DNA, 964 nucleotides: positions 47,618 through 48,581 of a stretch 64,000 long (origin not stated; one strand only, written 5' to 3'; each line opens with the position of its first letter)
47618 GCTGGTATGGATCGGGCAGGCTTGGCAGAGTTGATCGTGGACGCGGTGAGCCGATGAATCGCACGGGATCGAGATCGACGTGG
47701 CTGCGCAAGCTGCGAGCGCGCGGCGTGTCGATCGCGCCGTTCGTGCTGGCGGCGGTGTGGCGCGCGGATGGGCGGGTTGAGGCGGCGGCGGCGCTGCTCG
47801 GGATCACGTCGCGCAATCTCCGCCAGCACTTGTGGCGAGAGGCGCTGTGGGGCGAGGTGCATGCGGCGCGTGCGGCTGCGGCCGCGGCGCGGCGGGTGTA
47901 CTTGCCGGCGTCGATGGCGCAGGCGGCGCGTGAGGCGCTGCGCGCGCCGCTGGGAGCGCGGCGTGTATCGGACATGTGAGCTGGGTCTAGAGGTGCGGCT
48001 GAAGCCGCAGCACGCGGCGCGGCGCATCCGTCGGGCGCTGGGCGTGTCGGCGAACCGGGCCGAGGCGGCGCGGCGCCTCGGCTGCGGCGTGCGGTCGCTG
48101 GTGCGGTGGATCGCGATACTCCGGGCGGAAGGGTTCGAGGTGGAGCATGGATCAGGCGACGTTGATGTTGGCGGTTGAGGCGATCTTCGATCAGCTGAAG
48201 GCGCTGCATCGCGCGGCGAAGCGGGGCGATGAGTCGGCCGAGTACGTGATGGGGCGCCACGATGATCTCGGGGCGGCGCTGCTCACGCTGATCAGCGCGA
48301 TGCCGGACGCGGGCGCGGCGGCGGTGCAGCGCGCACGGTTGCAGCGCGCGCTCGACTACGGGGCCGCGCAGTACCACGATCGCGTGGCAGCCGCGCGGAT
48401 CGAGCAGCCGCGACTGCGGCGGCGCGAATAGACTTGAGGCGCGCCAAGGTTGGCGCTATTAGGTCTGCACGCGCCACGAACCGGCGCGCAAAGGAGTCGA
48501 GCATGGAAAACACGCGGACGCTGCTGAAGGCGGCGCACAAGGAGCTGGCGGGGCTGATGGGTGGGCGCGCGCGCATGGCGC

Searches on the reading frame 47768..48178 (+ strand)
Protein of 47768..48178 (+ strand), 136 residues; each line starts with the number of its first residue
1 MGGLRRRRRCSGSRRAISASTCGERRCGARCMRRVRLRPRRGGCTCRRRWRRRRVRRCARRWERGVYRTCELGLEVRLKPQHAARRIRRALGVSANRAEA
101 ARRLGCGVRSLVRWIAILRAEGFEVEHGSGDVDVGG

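Call 99: search_protein_families(library=pfam, proteins=[window:47768-48178:+], max_evalue=1)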
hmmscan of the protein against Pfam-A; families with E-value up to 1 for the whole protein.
window:47768-48178:+ (136 aa): 1 family
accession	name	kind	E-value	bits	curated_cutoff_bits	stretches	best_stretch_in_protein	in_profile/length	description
PF02954.25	HTH_8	-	0.012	15.7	22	1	85-113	8-37/42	Bacterial regulatory protein, Fis family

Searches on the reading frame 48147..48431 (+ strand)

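Call 3: search_protein_families(library=pfam, proteins=[window:48147-48431:+], max_evalue=10)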
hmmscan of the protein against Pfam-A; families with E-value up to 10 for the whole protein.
window:48147-48431:+ (94 aa): 1 family
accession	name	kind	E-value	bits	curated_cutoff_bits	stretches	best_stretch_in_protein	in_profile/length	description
PF13400.11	Tad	-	0.41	11.4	22.3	1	43-70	12-38/47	Putative Flp pilus-assembly TadE/G-like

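Call 4: search_protein_families(library=phrogs, proteins=[window:48147-48431:+], max_evalue=1)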
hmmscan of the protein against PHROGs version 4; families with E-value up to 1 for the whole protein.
window:48147-48431:+ (94 aa): 1 family
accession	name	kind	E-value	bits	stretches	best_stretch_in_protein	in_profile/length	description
phrog_36621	-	unknown function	0.14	13.1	1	11-68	18-74/153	-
